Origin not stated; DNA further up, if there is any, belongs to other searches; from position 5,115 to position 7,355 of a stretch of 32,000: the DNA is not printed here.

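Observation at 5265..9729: Uncharacterised three-gene operon: membrane protein / leaderless SH3b-S1 protease / secreted beta-barrel protein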

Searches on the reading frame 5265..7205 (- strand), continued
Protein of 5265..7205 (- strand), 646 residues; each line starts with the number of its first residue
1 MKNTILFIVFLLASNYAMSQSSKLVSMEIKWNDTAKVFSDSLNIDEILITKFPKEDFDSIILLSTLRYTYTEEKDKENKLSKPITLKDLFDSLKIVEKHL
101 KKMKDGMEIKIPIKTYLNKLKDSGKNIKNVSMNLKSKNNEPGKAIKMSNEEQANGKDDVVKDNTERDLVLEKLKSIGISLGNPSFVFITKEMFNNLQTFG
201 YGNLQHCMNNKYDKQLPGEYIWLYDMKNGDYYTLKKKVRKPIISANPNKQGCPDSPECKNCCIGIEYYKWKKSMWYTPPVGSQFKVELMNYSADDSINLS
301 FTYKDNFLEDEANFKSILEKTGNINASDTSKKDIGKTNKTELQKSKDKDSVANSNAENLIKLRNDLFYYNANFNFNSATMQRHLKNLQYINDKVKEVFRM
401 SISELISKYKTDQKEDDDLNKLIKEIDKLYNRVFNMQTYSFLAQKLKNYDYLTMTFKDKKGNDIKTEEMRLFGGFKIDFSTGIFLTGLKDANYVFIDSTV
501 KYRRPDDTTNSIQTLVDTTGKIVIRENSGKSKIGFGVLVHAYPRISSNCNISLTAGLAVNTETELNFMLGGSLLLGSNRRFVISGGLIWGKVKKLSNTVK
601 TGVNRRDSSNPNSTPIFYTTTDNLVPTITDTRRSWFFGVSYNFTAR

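Call 93: find_related_loci(query=A2, collection=metagenome_contigs, flank=5000)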
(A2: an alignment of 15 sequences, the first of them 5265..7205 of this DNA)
Query A2 (646 aa) in metagenome_contigs; peptide patterns used: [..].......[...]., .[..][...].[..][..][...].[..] (x = any residue, [..] = any of these).
223 stretches matched a pattern; 88 encode a relative of the query (tblastn E <= 1e-3); the best 80 are kept; 79 distinct loci.
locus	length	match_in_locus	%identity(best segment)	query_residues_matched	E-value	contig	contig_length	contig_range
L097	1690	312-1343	38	305-643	1e-63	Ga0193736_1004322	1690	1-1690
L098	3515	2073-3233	35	265-646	6e-59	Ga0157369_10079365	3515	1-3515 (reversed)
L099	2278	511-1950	32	187-646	8e-55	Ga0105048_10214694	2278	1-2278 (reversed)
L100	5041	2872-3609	31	418-645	2e-29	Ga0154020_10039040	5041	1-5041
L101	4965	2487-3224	31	418-645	2e-29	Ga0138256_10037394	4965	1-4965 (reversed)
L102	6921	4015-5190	28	248-645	4e-29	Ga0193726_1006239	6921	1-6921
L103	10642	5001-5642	34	417-643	2e-27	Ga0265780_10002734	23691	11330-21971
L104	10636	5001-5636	34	418-644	1e-27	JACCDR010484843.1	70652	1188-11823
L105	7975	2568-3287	31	401-643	7e-27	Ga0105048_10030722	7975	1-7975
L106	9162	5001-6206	28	264-643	4e-26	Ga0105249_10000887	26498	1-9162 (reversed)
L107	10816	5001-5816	31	381-642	9e-25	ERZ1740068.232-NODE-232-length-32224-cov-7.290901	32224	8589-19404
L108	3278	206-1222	28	265-643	2e-23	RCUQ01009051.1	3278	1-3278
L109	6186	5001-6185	26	264-638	1e-22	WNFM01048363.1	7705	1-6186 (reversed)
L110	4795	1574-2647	26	294-645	1e-22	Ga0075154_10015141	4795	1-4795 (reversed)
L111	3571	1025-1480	35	469-643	1e-22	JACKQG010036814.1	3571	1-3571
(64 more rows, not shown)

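Call 98: search_protein_families(library=pfam, alignment_id=A8, max_evalue=0.0001)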
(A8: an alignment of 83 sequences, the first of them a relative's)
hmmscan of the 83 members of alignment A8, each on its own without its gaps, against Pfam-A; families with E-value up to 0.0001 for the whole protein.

A. member 1, L100:1-1061:- (353 aa): 1 family
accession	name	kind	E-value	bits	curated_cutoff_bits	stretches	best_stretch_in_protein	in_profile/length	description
PF00089.32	Trypsin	-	1.1e-05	25.9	20.6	1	267-316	24-72/220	Trypsin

B. families by the number of members that match (of 83 scanned): 86 families (the first 25 are shown)
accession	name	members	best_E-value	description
PF13365.12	Trypsin_2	6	2e-17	Trypsin-like peptidase domain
PF00413.30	Peptidase_M10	5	1.3e-06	Matrixin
PF00089.32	Trypsin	4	2e-12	Trypsin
PF01400.30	Astacin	4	5.6e-09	Astacin (Peptidase family M12A)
PF00515.34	TPR_1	2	1.7e-47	Tetratricopeptide repeat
PF07719.23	TPR_2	2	1.3e-38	Tetratricopeptide repeat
PF13414.12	TPR_11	2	1.9e-34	TPR repeat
PF09603.15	Fib_succ_major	2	5.8e-33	Fibrobacter succinogenes major domain (Fib_succ_major)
PF13181.12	TPR_8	2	5.6e-30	Tetratricopeptide repeat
PF13431.12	TPR_17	2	2.5e-26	Tetratricopeptide repeat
PF14559.12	TPR_19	2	6.6e-17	Tetratricopeptide repeat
PF00656.27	Peptidase_C14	2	9.4e-11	Caspase domain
PF13428.12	TPR_14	2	5.1e-10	Tetratricopeptide repeat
PF23914.1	TPR_CcmH_CycH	2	1.1e-09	Cytochrome c-type biogenesis protein H TPR domain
PF20305.4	pYEATS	2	3.6e-08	prokaryotic YEATS domain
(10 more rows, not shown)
